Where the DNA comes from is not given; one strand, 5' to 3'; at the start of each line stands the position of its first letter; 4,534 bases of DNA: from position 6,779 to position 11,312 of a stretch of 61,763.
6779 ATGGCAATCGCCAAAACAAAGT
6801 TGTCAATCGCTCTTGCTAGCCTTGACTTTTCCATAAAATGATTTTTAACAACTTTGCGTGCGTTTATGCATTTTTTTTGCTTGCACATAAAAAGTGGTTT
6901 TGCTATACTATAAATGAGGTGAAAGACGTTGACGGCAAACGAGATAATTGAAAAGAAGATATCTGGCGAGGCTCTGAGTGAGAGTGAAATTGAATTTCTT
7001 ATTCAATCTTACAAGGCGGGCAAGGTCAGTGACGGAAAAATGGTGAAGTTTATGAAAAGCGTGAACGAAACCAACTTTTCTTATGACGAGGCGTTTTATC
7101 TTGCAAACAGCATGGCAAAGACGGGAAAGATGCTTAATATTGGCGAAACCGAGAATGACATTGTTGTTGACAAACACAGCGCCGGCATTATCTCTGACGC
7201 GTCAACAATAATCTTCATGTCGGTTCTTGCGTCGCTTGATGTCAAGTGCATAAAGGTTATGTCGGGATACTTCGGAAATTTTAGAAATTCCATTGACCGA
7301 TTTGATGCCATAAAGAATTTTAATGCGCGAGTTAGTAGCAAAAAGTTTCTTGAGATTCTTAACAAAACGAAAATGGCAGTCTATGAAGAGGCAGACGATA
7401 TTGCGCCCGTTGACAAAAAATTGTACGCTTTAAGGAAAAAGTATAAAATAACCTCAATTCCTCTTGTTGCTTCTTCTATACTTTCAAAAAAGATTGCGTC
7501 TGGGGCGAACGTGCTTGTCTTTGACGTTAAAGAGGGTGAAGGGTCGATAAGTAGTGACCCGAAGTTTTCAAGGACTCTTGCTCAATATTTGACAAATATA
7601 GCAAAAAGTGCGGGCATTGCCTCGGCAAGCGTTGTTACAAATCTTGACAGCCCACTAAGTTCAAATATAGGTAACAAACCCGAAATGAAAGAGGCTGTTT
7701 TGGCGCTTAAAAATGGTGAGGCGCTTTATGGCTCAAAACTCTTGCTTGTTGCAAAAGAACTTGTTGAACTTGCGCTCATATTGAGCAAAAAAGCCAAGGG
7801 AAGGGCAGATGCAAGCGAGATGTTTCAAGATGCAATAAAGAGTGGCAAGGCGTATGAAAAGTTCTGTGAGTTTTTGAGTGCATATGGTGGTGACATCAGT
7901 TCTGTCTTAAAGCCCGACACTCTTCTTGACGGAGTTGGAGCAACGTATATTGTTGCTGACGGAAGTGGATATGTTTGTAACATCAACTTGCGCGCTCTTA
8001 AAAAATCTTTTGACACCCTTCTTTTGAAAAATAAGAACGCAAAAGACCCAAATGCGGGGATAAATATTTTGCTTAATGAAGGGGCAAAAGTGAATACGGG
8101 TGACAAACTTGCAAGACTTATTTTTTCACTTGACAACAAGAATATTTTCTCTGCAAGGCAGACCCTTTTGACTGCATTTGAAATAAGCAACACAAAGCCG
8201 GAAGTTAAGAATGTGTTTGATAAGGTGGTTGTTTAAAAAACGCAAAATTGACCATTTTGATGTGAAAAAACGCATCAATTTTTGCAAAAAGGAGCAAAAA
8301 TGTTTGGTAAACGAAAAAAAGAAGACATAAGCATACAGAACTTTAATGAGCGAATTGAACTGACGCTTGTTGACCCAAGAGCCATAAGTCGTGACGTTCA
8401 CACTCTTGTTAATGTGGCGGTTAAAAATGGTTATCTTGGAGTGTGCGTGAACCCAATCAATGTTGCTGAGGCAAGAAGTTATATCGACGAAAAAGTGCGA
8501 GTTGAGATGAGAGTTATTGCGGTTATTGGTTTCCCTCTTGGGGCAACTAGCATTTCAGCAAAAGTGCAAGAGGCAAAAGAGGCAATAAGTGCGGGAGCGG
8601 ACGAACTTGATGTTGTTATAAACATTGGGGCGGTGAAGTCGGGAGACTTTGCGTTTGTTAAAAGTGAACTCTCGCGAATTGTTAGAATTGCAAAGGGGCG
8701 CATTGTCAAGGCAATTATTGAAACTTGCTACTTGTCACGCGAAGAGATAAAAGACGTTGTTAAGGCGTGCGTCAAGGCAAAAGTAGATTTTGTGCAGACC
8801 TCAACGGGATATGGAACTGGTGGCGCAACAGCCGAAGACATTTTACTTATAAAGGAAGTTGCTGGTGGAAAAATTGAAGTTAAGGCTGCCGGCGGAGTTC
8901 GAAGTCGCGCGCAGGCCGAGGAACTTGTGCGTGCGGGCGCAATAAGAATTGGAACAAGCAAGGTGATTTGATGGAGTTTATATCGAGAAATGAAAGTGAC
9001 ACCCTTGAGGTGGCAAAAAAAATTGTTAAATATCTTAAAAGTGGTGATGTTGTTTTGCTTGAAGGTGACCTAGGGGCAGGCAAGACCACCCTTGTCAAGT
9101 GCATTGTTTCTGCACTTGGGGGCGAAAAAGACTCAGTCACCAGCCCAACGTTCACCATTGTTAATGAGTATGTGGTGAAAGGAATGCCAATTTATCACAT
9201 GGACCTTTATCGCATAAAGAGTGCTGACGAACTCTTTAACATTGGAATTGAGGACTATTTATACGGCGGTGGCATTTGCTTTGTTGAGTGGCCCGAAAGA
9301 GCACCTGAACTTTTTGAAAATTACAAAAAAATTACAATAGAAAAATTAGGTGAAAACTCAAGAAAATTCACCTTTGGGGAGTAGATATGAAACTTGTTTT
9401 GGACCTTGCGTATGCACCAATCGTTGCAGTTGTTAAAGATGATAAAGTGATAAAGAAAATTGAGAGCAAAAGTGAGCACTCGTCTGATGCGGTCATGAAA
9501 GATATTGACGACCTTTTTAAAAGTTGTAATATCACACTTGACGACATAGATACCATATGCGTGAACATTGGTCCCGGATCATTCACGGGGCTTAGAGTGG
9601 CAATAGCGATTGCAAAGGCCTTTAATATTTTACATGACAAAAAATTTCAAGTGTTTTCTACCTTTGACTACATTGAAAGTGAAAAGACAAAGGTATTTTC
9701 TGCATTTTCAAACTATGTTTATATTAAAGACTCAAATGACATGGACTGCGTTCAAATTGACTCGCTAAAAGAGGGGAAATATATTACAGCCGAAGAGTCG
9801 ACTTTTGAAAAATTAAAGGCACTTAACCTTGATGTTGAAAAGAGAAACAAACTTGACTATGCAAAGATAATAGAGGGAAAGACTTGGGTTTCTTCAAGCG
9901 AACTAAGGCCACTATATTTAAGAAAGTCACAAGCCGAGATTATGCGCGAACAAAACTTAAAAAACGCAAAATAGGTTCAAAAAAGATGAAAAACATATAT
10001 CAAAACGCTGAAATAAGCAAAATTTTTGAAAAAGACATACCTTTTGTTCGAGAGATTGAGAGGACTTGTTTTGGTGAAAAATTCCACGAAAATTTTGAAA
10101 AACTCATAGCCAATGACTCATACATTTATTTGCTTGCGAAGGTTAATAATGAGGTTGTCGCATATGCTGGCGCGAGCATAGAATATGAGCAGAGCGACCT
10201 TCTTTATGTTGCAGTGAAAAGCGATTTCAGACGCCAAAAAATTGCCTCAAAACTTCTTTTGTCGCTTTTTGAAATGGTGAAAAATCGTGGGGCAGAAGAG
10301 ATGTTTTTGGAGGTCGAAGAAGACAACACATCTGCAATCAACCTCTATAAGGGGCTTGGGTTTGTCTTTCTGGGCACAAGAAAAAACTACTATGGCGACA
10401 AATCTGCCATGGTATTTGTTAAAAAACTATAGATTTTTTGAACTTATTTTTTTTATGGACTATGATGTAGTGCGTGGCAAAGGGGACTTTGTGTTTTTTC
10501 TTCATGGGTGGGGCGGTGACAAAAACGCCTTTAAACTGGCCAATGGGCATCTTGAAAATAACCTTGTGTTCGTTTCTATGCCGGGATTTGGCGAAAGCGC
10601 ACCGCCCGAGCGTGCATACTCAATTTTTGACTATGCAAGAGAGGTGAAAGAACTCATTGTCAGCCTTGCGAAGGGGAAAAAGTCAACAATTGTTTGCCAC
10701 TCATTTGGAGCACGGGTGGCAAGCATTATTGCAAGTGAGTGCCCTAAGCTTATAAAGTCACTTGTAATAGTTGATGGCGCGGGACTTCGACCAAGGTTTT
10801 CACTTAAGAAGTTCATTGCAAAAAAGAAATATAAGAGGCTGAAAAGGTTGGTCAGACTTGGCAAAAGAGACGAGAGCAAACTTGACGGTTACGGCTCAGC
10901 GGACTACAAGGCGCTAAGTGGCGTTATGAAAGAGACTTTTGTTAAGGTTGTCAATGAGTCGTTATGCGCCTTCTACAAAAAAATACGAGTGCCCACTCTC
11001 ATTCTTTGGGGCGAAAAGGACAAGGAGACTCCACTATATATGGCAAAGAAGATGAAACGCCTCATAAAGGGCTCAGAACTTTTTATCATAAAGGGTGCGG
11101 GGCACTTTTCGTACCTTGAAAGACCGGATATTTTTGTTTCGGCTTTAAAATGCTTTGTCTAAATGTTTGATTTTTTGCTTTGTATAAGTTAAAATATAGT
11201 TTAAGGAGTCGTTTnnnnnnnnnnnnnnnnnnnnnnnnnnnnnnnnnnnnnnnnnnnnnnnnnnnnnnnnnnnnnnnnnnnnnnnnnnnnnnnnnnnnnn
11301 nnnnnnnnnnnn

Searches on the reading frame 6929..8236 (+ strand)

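Call 18: search_protein_families(library=pfam, proteins=[window:6929-8236:+], max_evalue=0.001)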
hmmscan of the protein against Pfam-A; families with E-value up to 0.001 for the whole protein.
window:6929-8236:+ (435 aa): 2 families
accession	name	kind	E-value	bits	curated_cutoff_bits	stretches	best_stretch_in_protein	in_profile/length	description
PF02885.22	Glycos_trans_3N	-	4.5e-07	30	26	1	5-66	2-63/63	Glycosyl transferase family, helical bundle domain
PF00591.27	Glycos_transf_3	-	1.9e-06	28.2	27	1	79-309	4-253/253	Glycosyl transferase family, a/b domain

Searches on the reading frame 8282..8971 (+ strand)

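Call 18: search_protein_families(library=pfam, proteins=[window:8282-8971:+], max_evalue=0.001)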
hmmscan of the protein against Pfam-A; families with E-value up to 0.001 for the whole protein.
window:8282-8971:+ (229 aa): 1 family
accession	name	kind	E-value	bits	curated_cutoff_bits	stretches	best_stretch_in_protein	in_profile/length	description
PF01791.15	DeoC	-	1.7e-10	41.4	23.8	1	36-217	20-209/229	DeoC/LacD family aldolase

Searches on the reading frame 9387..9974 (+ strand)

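Call 18: search_protein_families(library=pfam, proteins=[window:9387-9974:+], max_evalue=0.001)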
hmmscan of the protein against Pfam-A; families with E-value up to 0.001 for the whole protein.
window:9387-9974:+ (195 aa): 1 family
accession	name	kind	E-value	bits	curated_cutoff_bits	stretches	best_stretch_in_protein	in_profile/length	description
PF00814.31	TsaD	-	7e-14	52.6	24.8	1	29-87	26-84/264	tRNA N6-adenosine threonylcarbamoyltransferase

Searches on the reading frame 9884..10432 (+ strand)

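Call 18: search_protein_families(library=pfam, proteins=[window:9884-10432:+], max_evalue=0.001)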
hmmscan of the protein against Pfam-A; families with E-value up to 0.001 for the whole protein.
window:9884-10432:+ (182 aa): 5 families
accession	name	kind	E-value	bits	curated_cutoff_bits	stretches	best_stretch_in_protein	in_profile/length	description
PF00583.31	Acetyltransf_1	-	6.8e-20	71.9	20.7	1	55-160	4-116/116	Acetyltransferase (GNAT) family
PF13508.13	Acetyltransf_7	-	6e-12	46.2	27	1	80-161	3-83/84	Acetyltransferase (GNAT) domain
PF13673.13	Acetyltransf_10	-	3.7e-11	43.6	23.6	1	61-166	11-113/128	Acetyltransferase (GNAT) domain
PF13420.13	Acetyltransf_4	-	3.3e-08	34.1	24.3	1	65-172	35-146/155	Acetyltransferase (GNAT) domain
PF08445.16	FR47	-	2.7e-07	30.9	22.1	1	90-162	8-79/86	FR47-like protein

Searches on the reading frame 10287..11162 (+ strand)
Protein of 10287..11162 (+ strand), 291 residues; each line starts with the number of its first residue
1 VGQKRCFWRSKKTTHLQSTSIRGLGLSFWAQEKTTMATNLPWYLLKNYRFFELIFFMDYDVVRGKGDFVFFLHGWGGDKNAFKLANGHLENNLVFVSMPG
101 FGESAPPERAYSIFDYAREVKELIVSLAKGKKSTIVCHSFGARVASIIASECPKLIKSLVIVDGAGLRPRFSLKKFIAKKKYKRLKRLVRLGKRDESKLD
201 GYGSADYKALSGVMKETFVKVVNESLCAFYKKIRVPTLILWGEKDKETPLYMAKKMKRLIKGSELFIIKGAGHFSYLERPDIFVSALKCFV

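Call 18: search_protein_families(library=pfam, proteins=[window:10287-11162:+], max_evalue=0.001)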
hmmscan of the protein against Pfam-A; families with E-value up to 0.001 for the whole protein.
window:10287-11162:+ (291 aa): 4 families
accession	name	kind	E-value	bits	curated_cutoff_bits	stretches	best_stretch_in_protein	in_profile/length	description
PF00561.26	Abhydrolase_1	-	1.6e-20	74.3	25.8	2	69-171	3-107/245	alpha/beta hydrolase fold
PF12697.13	Abhydrolase_6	-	8.6e-18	66.2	26.3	1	69-285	1-216/217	Alpha/beta hydrolase family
PF12146.15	Hydrolase_4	-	2.3e-07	30.8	27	1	94-274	35-233/239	Serine aminopeptidase, S33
PF08386.16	Abhydrolase_4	-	3.6e-05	24.3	21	1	234-277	34-77/103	TAP-like protein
